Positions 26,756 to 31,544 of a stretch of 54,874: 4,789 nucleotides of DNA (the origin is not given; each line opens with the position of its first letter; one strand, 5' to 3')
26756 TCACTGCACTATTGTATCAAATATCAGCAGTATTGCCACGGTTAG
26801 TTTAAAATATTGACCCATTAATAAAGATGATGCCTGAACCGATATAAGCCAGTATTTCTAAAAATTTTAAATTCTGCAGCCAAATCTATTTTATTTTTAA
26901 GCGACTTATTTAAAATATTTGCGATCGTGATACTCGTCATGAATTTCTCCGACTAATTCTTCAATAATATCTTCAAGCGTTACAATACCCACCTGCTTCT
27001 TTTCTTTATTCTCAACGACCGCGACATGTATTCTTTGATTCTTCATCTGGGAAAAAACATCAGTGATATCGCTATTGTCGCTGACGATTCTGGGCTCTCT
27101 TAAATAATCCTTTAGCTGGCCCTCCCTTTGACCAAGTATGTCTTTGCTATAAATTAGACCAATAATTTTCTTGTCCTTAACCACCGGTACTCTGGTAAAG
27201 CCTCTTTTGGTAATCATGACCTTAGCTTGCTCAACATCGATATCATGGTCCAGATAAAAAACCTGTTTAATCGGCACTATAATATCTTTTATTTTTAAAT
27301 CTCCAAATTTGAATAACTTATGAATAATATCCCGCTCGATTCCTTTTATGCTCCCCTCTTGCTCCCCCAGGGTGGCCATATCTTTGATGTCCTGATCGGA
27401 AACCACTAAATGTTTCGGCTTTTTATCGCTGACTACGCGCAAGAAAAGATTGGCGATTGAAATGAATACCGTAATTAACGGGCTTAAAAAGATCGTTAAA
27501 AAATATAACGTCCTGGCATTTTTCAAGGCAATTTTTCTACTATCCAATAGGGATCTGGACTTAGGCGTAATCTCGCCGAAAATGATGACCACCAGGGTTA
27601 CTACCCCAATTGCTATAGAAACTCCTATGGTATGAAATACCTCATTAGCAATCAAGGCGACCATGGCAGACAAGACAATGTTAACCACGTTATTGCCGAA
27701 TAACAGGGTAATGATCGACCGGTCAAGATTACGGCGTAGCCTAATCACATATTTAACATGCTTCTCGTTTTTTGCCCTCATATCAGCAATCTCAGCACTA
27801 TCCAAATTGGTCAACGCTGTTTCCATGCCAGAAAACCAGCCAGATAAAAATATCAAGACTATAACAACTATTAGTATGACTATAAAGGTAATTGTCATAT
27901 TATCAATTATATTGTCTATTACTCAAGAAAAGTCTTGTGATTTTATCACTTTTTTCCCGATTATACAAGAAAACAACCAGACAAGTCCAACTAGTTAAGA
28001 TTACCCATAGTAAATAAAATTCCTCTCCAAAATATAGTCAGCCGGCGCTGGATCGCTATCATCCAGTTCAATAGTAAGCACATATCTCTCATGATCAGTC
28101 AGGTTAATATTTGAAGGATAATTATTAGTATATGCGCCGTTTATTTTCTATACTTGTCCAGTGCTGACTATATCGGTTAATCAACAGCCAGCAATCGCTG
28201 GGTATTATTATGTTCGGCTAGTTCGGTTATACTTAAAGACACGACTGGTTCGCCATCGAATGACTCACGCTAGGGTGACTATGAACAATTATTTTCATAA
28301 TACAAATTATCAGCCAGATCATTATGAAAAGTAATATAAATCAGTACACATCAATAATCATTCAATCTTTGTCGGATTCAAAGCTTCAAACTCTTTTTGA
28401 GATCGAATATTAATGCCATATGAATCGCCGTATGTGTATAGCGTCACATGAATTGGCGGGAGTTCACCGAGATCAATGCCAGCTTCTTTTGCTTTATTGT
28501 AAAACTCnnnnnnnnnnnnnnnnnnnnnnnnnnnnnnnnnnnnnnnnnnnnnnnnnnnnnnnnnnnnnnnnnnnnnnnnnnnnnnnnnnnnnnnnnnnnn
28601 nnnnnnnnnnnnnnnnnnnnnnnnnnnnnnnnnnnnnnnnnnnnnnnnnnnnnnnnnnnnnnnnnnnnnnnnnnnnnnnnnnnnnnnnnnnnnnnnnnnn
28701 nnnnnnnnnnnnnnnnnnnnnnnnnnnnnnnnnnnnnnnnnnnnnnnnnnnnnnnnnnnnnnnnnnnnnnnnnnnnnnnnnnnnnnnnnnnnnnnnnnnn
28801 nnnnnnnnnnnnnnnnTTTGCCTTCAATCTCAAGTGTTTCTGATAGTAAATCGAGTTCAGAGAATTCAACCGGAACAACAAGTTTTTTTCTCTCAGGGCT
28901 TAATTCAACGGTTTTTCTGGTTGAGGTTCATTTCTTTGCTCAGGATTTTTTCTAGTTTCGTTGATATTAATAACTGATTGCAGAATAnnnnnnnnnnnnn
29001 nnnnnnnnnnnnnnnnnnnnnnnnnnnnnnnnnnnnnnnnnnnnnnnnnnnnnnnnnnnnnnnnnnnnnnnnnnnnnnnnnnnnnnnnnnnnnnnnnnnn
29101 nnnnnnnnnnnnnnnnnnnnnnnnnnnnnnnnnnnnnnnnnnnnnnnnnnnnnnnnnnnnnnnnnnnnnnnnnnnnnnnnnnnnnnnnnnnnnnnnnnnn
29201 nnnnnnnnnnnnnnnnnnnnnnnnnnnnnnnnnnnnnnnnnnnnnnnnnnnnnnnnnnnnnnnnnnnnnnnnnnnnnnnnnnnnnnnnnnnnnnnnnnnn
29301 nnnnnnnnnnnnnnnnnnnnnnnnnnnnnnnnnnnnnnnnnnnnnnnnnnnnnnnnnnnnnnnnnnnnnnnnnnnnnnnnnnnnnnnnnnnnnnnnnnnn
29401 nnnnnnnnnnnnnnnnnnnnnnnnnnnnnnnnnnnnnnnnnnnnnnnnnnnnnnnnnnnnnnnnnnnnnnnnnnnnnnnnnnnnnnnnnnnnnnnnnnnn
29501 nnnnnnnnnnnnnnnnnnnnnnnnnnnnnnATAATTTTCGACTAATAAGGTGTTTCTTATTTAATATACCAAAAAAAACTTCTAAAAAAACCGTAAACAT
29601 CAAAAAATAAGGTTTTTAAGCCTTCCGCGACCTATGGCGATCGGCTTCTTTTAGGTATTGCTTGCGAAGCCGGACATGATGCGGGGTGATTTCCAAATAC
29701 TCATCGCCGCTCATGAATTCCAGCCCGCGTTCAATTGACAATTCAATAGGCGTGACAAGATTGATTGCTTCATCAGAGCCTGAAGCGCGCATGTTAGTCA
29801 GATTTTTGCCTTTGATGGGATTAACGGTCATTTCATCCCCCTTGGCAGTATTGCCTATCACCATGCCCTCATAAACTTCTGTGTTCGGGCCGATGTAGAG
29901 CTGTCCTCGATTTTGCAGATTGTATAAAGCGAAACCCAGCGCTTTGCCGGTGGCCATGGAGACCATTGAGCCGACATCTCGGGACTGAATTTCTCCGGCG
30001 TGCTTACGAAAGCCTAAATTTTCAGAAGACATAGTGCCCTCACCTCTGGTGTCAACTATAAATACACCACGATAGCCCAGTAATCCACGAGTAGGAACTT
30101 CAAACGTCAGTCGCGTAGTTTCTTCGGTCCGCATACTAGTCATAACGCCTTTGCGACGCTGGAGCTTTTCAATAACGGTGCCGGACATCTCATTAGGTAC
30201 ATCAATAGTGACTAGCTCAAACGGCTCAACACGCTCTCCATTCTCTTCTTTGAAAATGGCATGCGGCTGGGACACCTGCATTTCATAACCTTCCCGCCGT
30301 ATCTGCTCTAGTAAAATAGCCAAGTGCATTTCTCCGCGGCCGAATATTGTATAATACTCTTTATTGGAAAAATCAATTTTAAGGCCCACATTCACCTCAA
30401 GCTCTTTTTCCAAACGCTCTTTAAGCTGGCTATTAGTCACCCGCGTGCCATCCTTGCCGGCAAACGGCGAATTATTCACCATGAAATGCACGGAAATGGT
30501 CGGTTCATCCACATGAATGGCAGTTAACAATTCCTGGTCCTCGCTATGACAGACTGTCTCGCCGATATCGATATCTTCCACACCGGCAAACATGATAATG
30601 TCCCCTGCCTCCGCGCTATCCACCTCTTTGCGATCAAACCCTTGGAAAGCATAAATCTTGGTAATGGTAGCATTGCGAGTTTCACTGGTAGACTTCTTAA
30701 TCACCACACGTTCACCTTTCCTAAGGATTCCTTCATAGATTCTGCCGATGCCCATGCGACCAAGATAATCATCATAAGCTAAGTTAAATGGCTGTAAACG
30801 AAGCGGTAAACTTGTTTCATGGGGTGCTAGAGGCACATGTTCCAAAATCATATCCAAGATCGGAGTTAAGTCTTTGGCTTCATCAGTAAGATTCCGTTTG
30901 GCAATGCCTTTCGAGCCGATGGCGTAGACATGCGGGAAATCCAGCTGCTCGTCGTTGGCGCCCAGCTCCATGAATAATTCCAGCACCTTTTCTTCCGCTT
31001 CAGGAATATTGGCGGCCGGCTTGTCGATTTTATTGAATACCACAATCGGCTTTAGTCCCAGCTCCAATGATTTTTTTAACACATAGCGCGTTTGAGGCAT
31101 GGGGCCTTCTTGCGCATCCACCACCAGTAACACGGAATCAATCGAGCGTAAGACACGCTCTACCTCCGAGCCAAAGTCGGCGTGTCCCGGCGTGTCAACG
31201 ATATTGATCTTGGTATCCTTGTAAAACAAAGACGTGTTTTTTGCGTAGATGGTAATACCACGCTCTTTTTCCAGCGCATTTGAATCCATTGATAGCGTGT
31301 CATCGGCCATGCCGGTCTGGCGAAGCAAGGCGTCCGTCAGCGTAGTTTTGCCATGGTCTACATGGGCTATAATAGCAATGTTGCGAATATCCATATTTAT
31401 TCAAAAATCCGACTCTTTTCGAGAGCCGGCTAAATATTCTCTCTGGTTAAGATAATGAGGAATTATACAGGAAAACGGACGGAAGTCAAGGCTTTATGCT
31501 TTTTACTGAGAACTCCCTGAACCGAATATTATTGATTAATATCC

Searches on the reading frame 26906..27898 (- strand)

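Call 73: search_protein_families(library=pfam, proteins=[window:26906-27898:-], max_evalue=0.001)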
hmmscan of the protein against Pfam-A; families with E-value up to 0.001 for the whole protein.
window:26906-27898:- (330 aa): 2 families
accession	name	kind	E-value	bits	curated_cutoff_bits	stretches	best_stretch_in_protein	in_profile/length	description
PF01595.25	CNNM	-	3.5e-44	151.1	28.4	1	10-185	1-178/181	Cyclin M transmembrane N-terminal domain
PF00571.33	CBS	-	6.2e-18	65.3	24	2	203-256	1-53/57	CBS domain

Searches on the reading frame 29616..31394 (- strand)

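Call 73: search_protein_families(library=pfam, proteins=[window:29616-31394:-], max_evalue=0.001)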
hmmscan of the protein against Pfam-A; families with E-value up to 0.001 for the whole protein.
window:29616-31394:- (592 aa): 7 families
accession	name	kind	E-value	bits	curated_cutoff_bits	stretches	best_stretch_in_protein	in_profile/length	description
PF00009.33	GTP_EFTU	-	4.8e-52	176.7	26.5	1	2-188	2-187/188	Elongation factor Tu GTP binding domain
PF21018.2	BipA_C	-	1e-40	138.3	23.8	1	475-582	2-109/110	TypA/BipA C-terminal domain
PF00679.30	EFG_C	-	2.1e-19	69.8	27.9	1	389-471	3-87/89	Elongation factor G C-terminus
PF03144.31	GTP_EFTU_D2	-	9.8e-14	52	30.3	1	212-282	1-73/73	Elongation factor Tu domain 2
PF22042.2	EF-G_D2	-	1.4e-09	38.4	27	1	204-283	8-83/84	Elongation factor G domain 2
PF01926.29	MMR_HSR1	-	3.3e-08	34.1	21.9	1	6-122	2-113/113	50S ribosome-binding GTPase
PF02421.24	FeoB_N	-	5.7e-05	23.1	27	1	45-139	31-131/156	Ferrous iron transport protein B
